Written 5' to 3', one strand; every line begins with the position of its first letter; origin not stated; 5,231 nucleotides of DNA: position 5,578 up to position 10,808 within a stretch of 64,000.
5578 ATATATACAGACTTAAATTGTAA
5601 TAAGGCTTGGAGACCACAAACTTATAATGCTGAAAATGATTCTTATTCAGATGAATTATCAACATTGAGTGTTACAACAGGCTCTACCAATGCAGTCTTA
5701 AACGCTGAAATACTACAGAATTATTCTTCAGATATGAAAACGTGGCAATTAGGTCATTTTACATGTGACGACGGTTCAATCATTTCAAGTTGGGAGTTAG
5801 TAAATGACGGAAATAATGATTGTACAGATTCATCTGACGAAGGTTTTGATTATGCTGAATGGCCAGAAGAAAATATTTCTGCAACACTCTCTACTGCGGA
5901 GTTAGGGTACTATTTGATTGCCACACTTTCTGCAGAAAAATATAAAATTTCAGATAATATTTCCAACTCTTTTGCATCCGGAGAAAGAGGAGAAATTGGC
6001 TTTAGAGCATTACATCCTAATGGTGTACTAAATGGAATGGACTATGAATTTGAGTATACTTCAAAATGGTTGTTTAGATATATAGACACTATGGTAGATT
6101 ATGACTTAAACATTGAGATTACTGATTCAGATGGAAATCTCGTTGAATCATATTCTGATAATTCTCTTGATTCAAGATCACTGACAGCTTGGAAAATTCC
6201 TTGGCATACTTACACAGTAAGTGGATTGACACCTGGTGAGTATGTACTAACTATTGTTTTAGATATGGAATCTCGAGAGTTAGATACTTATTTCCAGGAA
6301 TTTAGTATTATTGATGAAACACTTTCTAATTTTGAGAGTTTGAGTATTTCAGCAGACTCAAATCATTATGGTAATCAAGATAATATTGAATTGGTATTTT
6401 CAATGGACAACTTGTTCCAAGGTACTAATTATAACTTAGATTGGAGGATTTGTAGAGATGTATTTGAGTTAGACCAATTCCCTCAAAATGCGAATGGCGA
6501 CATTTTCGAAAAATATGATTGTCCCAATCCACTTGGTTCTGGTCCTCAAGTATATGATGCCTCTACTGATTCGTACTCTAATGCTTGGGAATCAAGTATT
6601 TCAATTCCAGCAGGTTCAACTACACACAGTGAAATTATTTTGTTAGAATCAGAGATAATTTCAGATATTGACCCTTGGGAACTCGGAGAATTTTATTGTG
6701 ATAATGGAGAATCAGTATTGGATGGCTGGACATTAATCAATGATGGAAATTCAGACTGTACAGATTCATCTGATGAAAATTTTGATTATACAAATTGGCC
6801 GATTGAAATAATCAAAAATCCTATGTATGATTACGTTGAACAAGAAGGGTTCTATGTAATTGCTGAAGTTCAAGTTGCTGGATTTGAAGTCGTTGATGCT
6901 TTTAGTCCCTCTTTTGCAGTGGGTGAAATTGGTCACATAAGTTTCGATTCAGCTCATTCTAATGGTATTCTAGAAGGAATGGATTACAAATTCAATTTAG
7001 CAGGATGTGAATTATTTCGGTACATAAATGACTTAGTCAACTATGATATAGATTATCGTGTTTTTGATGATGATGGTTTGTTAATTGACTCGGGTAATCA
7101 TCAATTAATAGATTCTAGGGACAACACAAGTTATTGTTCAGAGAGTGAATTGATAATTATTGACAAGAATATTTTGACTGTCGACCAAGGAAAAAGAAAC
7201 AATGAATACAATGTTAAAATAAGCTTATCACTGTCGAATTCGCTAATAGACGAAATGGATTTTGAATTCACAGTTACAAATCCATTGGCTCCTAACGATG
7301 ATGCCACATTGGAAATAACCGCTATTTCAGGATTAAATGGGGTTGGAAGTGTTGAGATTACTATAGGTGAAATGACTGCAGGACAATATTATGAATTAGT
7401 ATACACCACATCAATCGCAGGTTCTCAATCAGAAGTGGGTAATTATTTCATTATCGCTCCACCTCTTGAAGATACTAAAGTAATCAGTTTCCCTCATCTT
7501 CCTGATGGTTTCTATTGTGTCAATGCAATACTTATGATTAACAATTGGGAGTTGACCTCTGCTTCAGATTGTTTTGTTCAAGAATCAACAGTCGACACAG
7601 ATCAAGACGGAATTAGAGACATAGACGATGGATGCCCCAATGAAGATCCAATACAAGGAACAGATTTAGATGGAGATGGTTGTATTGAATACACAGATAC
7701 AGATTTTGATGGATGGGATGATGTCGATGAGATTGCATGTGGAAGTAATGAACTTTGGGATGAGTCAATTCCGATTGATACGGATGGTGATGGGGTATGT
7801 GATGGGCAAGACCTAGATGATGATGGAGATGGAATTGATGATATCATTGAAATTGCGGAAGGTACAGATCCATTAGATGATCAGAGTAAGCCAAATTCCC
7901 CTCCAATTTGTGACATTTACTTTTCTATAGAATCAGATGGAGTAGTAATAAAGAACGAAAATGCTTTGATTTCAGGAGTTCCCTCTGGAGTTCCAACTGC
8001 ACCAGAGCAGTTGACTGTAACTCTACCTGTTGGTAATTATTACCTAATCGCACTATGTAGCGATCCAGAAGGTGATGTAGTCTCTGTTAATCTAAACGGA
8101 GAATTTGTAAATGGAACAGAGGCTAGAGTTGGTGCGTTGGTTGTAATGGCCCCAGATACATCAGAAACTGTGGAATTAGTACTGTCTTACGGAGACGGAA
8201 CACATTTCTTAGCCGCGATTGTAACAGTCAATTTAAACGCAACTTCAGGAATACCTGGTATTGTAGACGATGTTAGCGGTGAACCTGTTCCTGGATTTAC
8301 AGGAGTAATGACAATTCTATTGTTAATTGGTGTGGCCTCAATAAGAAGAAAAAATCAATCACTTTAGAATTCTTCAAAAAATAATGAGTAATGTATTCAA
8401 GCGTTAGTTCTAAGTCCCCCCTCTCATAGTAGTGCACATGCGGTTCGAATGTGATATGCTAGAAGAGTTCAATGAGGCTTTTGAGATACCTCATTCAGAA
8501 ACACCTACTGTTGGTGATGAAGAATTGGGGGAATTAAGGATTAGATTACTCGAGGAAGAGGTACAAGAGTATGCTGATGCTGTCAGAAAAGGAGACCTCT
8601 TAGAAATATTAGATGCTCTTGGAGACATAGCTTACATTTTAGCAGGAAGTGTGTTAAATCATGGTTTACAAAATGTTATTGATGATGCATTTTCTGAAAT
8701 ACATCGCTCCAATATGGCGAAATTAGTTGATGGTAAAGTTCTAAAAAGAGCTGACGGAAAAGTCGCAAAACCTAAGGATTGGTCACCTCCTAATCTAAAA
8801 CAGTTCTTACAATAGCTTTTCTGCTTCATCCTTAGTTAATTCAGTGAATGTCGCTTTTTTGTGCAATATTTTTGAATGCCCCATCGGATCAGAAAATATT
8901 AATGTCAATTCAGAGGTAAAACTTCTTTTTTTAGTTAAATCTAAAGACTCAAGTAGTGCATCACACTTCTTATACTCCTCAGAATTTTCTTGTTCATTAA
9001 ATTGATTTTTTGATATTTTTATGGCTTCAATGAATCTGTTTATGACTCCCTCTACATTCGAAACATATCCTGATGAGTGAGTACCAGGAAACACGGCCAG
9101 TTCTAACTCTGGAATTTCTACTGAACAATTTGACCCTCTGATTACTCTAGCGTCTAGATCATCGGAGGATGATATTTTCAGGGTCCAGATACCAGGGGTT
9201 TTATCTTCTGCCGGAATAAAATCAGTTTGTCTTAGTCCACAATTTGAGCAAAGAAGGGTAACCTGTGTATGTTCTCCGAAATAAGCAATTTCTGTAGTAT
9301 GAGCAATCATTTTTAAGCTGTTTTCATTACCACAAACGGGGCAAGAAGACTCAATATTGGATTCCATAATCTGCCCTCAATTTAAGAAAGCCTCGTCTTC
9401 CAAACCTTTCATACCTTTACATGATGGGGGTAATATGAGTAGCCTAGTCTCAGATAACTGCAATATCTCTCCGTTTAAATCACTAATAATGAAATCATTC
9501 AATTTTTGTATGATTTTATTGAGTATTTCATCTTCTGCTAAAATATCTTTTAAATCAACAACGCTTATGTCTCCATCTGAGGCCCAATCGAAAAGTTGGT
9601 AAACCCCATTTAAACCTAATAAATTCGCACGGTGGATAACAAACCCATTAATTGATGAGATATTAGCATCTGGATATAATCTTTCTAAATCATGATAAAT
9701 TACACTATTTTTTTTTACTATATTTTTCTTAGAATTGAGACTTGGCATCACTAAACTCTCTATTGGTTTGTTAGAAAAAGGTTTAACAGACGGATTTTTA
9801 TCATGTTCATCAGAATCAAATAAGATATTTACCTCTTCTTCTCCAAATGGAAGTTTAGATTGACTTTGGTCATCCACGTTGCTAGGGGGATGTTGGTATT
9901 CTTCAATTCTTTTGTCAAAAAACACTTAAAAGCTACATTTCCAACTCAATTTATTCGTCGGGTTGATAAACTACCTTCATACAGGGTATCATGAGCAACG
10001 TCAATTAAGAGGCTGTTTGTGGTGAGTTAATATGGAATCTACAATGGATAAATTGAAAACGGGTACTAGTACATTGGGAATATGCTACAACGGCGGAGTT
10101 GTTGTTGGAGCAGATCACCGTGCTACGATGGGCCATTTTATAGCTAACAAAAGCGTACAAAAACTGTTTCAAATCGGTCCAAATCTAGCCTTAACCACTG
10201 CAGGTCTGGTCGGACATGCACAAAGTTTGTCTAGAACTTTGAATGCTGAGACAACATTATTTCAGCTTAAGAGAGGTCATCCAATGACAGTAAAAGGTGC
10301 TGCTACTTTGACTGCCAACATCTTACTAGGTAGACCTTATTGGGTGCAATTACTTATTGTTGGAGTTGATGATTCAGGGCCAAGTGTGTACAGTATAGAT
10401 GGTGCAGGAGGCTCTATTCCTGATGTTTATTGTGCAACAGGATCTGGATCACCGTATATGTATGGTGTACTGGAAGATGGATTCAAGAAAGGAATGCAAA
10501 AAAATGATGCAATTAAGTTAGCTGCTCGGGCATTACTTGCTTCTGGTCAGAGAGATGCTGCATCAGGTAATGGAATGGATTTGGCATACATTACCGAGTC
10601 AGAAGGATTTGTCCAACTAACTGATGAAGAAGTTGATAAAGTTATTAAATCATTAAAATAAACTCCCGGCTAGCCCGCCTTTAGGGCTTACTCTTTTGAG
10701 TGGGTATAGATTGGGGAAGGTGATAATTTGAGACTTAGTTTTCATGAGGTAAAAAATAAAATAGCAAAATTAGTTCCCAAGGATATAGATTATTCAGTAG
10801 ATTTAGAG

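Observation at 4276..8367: Giant PGF-CTERM surface protein with three repeats, each carrying a cysteine-depleted LDL-receptor-class-A-like calcium cage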

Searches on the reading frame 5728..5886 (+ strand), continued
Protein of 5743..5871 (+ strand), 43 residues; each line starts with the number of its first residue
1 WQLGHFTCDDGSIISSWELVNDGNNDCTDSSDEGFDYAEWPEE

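Call 61: search_solved_structures(query=window:5743-5871:+, max_evalue=10, show_alignments=5)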
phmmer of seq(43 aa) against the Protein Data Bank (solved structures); distinct sequences matched with E-value up to 10: 35.
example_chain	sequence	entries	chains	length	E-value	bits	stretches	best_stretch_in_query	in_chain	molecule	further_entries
8xi4_M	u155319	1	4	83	0.0033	21.1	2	5-35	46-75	Very low-density lipoprotein receptor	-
9dqz_M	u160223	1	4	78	0.0042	20.8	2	5-34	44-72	Very low-density lipoprotein receptor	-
9uio_R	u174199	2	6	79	0.0044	20.7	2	5-34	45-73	Very low-density lipoprotein receptor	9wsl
8ys2_M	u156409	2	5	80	0.0046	20.7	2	5-34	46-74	Very low-density lipoprotein receptor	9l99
2fcw_B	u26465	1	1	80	0.0052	20.5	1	5-34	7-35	Low-density lipoprotein receptor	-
2fyj_A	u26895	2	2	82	0.0052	20.5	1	3-34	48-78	Low-density lipoprotein receptor-related protein 1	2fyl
5f0e_B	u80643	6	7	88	0.007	20.1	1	5-34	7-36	Glucosidase 2 subunit beta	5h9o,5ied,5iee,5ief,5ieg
8ufc_V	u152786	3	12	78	0.0096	19.7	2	5-34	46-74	Very low-density lipoprotein receptor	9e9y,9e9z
5hjo_B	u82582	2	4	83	0.012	19.4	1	6-34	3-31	Glucosidase 2 subunit beta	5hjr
1ldl_A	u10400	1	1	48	0.012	19.4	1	4-35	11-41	LOW-DENSITY LIPOPROTEIN RECEPTOR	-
1d2l_A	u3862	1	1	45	0.023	18.5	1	2-34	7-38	LIPOPROTEIN RECEPTOR RELATED PROTEIN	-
7kbj_B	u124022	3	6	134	0.028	18.2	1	5-34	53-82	Glucosidase 2 subunit beta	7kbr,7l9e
8yw2_A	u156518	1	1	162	0.034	18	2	5-33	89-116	Very low-density lipoprotein receptor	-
5oy9_D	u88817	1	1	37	0.039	17.8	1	5-34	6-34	Low-density lipoprotein receptor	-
1f5y_A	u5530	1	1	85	0.067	17.1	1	4-34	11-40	LOW-DENSITY LIPOPROTEIN RECEPTOR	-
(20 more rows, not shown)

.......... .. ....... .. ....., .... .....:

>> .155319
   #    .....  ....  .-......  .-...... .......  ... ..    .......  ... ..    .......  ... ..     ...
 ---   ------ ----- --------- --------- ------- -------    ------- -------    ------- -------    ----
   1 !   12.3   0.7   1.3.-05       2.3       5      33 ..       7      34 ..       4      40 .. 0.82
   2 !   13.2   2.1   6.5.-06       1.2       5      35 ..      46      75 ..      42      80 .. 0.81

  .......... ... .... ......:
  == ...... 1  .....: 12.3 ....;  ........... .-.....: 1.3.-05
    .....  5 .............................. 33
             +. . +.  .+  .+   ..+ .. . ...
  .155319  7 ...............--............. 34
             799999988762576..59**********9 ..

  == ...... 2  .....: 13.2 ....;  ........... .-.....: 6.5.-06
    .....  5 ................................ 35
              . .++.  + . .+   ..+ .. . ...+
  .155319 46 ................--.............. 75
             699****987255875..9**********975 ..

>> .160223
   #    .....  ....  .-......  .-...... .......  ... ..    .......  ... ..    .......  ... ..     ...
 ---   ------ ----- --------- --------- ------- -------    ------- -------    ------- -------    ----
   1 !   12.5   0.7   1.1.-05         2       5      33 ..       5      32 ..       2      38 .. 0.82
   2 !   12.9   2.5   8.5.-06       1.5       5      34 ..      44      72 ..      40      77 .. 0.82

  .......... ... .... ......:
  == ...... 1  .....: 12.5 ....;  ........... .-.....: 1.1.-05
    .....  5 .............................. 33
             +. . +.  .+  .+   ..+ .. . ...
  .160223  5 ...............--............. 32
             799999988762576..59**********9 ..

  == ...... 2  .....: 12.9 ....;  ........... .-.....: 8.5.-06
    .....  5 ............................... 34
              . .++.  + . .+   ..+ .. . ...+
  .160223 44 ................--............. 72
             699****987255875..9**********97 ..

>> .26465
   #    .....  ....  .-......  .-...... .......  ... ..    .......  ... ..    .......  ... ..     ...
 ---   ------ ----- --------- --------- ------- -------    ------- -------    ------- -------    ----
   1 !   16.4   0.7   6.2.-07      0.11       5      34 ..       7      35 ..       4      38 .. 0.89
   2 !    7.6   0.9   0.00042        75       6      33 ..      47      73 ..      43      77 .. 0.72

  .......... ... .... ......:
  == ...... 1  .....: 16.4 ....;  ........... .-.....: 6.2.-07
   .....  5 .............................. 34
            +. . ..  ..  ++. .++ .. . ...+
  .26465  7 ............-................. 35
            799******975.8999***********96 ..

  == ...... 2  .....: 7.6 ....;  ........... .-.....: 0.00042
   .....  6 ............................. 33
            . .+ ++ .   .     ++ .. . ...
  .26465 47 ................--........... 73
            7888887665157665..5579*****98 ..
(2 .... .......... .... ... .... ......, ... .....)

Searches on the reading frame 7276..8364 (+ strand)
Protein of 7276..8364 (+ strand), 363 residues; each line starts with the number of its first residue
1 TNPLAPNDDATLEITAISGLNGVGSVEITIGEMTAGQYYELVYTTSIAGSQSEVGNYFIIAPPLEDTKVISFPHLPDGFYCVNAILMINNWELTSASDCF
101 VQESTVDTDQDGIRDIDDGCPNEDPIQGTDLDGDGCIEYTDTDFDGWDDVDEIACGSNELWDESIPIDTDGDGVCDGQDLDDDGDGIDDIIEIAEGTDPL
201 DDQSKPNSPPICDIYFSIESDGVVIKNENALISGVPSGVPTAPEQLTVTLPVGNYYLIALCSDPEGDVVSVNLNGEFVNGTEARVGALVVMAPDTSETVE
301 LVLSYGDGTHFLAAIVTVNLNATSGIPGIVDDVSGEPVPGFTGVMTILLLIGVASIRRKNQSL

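Call 17: search_protein_families(library=pfam, proteins=[window:7276-8364:+], max_evalue=1)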
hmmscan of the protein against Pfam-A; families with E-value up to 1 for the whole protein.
window:7276-8364:+ (363 aa): 1 family
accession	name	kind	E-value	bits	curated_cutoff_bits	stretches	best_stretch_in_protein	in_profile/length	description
PF18884.5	TSP3_bac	-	0.01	16.1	25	2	181-201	1-21/22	Bacterial TSP3 repeat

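Call 18: search_protein_families(library=ncbifam, proteins=[window:7276-8364:+], max_evalue=10)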
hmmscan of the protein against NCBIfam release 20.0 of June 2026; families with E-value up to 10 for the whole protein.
window:7276-8364:+ (363 aa): 4 families
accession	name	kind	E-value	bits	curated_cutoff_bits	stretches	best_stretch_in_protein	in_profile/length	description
NF047638.1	throspo3_MtsC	equivalog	0.0097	14.8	350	1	104-192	86-172/428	cell-cell cohesion MYXO-CTERM protein MtsC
NF041762.1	diheme_GEGP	equivalog_domain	0.024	13.9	300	1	178-219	93-134/359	GEGP motif-containing diheme protein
NF053691.1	BamM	equivalog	0.52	9.2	315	1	126-200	223-298/376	BamM family beta-barrel-assembly machinery protein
NF053612.1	anchor_PA1041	equivalog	1.2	9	250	1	93-137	65-105/236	PA1041 family peptidoglycan-binding anchor lipoprotein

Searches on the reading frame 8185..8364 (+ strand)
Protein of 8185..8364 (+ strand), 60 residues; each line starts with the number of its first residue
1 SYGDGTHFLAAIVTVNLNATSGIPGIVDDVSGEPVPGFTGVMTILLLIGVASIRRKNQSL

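Call 18: search_protein_families(library=ncbifam, proteins=[window:8185-8364:+], max_evalue=10)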
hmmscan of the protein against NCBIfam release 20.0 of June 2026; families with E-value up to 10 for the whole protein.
window:8185-8364:+ (60 aa): 2 families
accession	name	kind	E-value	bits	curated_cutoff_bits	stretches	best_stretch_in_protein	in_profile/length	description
NF045529.2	Heimdall-CTERM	domain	0.018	15.4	24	1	34-56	1-24/26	Heimdall-CTERM domain-containing surface protein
NF038115.1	SVAGG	subfamily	0.16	11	150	1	2-56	356-406/407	SVAGG family GlyGly-CTERM protein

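Call 55: search_protein_families(library=ncbifam, alignment_id=A6, max_evalue=1)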
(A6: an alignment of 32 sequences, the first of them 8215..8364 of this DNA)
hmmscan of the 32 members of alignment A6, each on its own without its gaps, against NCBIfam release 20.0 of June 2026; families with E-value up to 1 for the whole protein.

A. member 1, window:8215-8364:+ (50 aa): 1 family
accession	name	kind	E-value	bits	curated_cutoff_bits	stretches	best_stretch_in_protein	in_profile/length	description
NF045529.2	Heimdall-CTERM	domain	0.021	15.2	24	1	24-46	1-24/26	Heimdall-CTERM domain-containing surface protein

B. families by the number of members that match (of 32 scanned): 23 families
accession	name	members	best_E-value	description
TIGR04126.1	PGF_CTERM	29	1e-09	PGF-CTERM sorting domain-containing protein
TIGR04216.1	halo_surf_glyco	23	8.8e-05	HVO_2072 family ArtA-dependent S-layer glycoprotein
NF045529.2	Heimdall-CTERM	19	0.00011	Heimdall-CTERM domain-containing surface protein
TIGR04281.1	peripla_PGF_1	13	0.0011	PGF-CTERM-anchored ABC transporter substrate-binding protein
NF033846.1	Rumino_NPXTG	8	0.00043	NPXTG-anchored protein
NF041335.1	surf_glcprot_Halo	7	0.0025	ArtA-dependent S-layer glycoprotein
TIGR03901.2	MYXO-CTERM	5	0.035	MYXO-CTERM sorting domain-containing protein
TIGR01167.1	LPXTG_anchor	3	0.0023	LPXTG cell wall anchor domain-containing protein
NF033507.3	Loki-CTERM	2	0.0089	Loki-CTERM sorting domain-containing protein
NF040681.2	GPS-CTERM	2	0.0097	GPS-CTERM domain-containing protein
TIGR03024.1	arch_PEF_CTERM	2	0.16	PEF-CTERM sorting domain-containing protein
NF058571.1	GVDTG_CTERM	1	0.0016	GVDTG sorting domain-containing protein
TIGR01466.1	cobJ_cbiH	1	0.013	precorrin-3B C(17)-methyltransferase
NF041927.1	Xrt_dep_XDP1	1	0.033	exosortase-dependent surface protein XDP1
NF004648.0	PRK05991.1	1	0.058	precorrin-3B C(17)-methyltransferase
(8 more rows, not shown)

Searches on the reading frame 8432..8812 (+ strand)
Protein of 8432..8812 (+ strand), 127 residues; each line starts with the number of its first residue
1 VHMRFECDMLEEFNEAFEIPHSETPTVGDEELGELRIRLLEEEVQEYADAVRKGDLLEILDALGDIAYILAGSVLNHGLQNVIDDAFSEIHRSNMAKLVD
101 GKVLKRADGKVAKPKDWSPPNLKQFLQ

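Call 35: search_protein_families(library=pfam, proteins=[window:8432-8812:+], max_evalue=0.001)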
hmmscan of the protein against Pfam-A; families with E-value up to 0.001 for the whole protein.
window:8432-8812:+ (127 aa): 1 family
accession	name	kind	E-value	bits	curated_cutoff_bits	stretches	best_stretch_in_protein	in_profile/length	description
PF01503.22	PRA-PH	-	1.9e-13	51.1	21.3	1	10-94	1-86/86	Phosphoribosyl-ATP pyrophosphohydrolase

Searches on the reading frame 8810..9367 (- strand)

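Call 35: search_protein_families(library=pfam, proteins=[window:8810-9367:-], max_evalue=0.001)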
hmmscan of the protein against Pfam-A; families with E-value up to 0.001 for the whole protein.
window:8810-9367:- (186 aa): 2 families
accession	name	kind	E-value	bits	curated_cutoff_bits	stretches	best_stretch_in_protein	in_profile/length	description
PF22794.1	jr-ZPR1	-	1.2e-19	70.8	27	1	69-171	1-100/125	ZPR1 jelly-roll domain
PF03367.19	Zn_ribbon_ZPR1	-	0.00031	20.5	23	1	5-49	5-47/56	ZPR1 zinc-finger domain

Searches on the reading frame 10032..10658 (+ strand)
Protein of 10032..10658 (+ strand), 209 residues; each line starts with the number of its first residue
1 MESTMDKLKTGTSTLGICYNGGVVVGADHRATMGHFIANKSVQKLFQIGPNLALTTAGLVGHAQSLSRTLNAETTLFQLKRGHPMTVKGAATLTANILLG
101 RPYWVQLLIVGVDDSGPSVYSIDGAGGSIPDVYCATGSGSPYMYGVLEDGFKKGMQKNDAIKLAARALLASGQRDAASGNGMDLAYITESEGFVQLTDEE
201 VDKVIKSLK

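Call 35: search_protein_families(library=pfam, proteins=[window:10032-10658:+], max_evalue=0.001)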
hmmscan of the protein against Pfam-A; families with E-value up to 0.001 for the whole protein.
window:10032-10658:+ (209 aa): 1 family
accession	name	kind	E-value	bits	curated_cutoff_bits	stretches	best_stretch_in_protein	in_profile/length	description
PF00227.31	Proteasome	-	6.7e-49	166.6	22.4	1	9-187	2-189/189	Proteasome subunit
